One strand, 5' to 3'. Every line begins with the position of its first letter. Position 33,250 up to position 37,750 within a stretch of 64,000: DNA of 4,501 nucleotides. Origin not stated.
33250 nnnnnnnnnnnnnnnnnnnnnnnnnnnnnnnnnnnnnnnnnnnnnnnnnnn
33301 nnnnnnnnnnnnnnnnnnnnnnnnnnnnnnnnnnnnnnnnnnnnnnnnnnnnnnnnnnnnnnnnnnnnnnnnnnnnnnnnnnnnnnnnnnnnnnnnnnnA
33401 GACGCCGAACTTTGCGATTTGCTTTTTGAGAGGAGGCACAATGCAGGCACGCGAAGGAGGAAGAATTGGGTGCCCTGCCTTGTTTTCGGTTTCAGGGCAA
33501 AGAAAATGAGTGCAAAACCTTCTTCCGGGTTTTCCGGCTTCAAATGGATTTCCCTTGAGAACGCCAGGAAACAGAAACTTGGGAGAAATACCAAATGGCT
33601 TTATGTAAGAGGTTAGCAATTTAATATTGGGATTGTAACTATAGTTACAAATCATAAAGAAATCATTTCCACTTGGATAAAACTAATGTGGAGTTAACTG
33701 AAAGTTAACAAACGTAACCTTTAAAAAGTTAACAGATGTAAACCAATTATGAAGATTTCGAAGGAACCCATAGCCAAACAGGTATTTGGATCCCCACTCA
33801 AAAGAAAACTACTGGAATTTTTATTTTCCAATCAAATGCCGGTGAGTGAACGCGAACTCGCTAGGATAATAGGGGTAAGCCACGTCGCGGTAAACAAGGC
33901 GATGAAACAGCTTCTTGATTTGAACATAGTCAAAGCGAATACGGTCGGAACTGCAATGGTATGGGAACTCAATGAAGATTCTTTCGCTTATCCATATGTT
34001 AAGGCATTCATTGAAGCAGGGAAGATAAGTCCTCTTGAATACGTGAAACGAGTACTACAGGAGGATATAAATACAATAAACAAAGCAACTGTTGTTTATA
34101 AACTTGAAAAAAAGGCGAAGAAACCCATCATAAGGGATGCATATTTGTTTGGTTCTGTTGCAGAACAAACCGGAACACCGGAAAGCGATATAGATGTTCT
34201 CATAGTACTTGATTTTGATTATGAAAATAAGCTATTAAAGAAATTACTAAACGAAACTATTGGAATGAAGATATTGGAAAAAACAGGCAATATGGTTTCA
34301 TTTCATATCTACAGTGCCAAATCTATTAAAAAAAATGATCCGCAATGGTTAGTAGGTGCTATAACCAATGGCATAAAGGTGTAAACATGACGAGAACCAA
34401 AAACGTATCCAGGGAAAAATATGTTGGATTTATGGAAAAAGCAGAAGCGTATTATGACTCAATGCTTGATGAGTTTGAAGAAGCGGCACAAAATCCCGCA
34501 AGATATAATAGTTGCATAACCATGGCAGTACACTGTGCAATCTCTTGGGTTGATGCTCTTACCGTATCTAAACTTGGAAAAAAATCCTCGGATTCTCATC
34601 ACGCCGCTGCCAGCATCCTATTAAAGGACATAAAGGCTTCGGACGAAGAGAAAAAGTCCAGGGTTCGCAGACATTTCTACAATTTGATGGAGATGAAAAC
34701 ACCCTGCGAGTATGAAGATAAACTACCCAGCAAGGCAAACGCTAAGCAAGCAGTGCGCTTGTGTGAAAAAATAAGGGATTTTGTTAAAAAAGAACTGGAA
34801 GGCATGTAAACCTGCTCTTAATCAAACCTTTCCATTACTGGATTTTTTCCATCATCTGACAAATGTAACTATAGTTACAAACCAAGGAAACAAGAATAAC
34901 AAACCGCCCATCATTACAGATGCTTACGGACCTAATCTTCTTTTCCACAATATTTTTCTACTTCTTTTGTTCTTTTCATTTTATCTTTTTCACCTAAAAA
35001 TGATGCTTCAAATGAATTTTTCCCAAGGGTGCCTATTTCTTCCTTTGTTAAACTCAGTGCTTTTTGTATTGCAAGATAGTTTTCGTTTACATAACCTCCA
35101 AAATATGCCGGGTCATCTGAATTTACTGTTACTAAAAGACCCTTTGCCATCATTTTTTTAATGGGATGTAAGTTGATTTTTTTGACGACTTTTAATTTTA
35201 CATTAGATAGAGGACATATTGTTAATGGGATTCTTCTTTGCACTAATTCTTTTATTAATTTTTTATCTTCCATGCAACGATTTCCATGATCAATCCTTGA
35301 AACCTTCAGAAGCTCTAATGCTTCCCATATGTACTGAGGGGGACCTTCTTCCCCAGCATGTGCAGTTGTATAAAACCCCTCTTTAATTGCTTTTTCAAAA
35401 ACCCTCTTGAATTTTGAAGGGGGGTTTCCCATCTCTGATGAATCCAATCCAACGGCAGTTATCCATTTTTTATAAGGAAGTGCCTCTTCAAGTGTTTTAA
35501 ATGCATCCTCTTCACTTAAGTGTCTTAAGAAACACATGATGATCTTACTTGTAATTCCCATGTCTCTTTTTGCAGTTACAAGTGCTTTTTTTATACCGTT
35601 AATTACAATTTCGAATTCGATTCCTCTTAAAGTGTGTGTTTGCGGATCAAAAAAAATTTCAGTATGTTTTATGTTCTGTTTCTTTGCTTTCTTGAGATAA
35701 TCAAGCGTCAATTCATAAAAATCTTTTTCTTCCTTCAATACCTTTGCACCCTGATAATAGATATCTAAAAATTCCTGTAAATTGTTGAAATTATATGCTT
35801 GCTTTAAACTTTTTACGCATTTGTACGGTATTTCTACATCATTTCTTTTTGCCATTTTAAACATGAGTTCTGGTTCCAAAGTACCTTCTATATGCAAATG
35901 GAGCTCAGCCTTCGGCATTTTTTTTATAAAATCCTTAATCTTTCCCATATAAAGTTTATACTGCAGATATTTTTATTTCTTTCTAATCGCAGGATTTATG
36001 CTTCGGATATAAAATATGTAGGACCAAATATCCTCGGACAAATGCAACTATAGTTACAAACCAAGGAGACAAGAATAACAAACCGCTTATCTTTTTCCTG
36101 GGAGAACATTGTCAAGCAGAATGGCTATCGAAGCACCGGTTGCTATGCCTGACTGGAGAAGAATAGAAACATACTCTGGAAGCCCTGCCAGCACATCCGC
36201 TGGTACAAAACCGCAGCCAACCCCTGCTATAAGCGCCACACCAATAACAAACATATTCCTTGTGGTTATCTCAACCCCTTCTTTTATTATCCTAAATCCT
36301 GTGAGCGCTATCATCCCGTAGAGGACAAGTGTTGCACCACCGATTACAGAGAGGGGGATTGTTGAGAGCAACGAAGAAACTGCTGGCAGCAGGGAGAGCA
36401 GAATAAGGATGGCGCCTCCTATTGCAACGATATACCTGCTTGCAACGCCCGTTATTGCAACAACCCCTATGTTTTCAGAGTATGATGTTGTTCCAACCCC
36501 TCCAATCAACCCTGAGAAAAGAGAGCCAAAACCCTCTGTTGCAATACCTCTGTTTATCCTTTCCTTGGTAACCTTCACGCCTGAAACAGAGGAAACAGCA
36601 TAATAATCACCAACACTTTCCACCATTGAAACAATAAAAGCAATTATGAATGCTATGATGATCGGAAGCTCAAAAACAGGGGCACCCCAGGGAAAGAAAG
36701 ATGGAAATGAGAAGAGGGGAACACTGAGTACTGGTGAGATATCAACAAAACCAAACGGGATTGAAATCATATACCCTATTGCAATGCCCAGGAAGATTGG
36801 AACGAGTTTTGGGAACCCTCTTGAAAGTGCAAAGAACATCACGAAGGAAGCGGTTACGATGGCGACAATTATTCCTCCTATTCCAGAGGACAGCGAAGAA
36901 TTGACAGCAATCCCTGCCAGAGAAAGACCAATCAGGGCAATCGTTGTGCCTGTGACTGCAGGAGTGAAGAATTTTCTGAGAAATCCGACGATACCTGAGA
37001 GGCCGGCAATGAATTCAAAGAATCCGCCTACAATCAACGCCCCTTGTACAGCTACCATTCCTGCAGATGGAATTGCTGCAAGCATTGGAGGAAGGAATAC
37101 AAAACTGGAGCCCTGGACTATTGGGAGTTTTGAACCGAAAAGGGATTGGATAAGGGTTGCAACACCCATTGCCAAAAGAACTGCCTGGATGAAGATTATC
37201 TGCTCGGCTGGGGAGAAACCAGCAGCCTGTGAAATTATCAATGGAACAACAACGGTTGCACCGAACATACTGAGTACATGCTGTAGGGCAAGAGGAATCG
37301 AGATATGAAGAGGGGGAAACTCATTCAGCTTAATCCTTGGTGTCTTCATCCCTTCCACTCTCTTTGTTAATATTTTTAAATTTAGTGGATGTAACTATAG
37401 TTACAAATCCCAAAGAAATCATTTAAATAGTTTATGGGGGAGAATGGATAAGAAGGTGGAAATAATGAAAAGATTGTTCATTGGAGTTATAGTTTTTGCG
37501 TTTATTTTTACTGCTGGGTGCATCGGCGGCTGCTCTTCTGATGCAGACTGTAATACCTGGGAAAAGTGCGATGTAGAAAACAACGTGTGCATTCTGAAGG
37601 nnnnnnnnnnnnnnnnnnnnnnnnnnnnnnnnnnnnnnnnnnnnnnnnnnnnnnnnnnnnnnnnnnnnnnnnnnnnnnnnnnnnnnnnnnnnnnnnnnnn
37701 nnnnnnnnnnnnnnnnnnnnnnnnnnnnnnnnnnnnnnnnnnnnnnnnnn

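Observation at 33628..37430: A 16-bp perfect palindrome occurs four times as nested direct repeats around the MNT-HEPN pair, adenosine deaminase and purine permease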

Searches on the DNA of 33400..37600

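Call 45: search_rna_families(source=window, start=33400, end=37600, threshold=evalue, max_evalue=5)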
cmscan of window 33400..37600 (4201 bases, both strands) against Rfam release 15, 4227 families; matches with E-value up to 5: 2.
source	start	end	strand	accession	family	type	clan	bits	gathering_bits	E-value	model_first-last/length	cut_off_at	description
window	35548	35582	+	RF01344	CRISPR-DR34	Gene; CRISPR;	-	21.2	35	1.1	1-36/36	no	CRISPR RNA direct repeat element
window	35530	35564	+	RF00339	snoR60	Gene; snRNA; snoRNA; CD-box;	CL00074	20.4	40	1.1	1-72/72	no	Small nucleolar RNA snoR60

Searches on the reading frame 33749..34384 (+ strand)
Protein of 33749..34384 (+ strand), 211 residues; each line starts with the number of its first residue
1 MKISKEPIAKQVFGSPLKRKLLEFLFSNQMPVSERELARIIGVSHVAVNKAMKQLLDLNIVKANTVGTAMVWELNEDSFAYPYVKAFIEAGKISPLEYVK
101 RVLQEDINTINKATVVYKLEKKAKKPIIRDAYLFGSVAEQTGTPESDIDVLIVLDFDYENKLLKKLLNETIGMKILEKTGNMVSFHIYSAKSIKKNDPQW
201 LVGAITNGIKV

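Call 10: search_protein_families(library=pfam, proteins=[window:33749-34384:+], max_evalue=0.01)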
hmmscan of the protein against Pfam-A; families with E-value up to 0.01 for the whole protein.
window:33749-34384:+ (211 aa): 10 families
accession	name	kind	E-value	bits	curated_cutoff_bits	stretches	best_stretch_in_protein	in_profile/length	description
PF01909.29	NTP_transf_2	-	1.4e-08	35.4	21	1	121-164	6-53/93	Nucleotidyltransferase domain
PF18765.7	Polbeta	-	1.5e-08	35.1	26.9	1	124-187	9-80/93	Polymerase beta, Nucleotidyltransferase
PF08279.18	HTH_11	-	1.7e-05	25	25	1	19-59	3-43/55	HTH domain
PF22600.2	MTPAP-like_central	-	2.7e-05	24.7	27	1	99-178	9-89/139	Poly(A) RNA polymerase, mitochondrial-like, central palm domain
PF00392.27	GntR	-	0.00025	21.1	27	1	17-63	9-56/64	Bacterial regulatory proteins, gntR family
PF05732.17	RepL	-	0.00047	20.1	20.3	1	27-71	71-115/164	Firmicute plasmid replication protein (RepL)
PF13545.12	HTH_Crp_2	-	0.0018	18.6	27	1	29-62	20-53/70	Crp-like helix-turn-helix domain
PF12633.13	Adenyl_cycl_N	-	0.0031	18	27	1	106-194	70-159/199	Adenylate cyclase NT domain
PF13412.12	HTH_24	-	0.0049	16.9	21.9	0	18-62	5-48/48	Winged helix-turn-helix DNA-binding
PF25212.1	HVO_A0114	-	0.0065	16.7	27.6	0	15-69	21-74/84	HVO_A0114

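Call 61: search_protein_families(library=ncbifam, proteins=[window:33749-34384:+], max_evalue=0.001)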
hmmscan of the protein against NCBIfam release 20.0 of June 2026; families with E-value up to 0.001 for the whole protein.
window:33749-34384:+ (211 aa): 3 families
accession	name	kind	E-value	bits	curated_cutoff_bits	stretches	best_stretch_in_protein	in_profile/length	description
NF047752.1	MntA_antitoxin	equivalog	8.3e-07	28.8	60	1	125-165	4-51/106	type VII toxin-antitoxin system MntA family adenylyltransferase antitoxin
NF033788.1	HTH_metalloreg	subfamily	2.1e-06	27.5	55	1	12-79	7-73/77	metalloregulator ArsR/SmtB family transcription factor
NF012212.1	ANT_9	subfamily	1.6e-05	24.3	340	1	116-182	9-73/249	aminoglycoside nucleotidyltransferase ANT(9)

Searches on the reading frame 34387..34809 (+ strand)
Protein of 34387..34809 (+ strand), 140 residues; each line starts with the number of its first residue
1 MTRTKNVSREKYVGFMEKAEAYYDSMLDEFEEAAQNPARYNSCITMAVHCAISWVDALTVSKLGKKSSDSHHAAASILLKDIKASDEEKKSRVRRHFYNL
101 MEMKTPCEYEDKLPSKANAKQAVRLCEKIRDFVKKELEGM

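Call 10: search_protein_families(library=pfam, proteins=[window:34387-34809:+], max_evalue=0.01)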
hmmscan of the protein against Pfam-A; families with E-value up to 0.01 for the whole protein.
window:34387-34809:+ (140 aa): 1 family
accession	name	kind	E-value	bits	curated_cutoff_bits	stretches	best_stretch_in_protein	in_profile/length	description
PF05168.19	HEPN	-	1.9e-06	28.4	22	1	15-135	4-116/117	HEPN domain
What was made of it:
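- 34387..34809 (+): HEPN-domain protein, the toxin partner. Call 10.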

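Call 61: search_protein_families(library=ncbifam, proteins=[window:34387-34809:+], max_evalue=0.001)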
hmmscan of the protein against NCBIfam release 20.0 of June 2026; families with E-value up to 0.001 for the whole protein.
window:34387-34809:+ (140 aa): 0 families
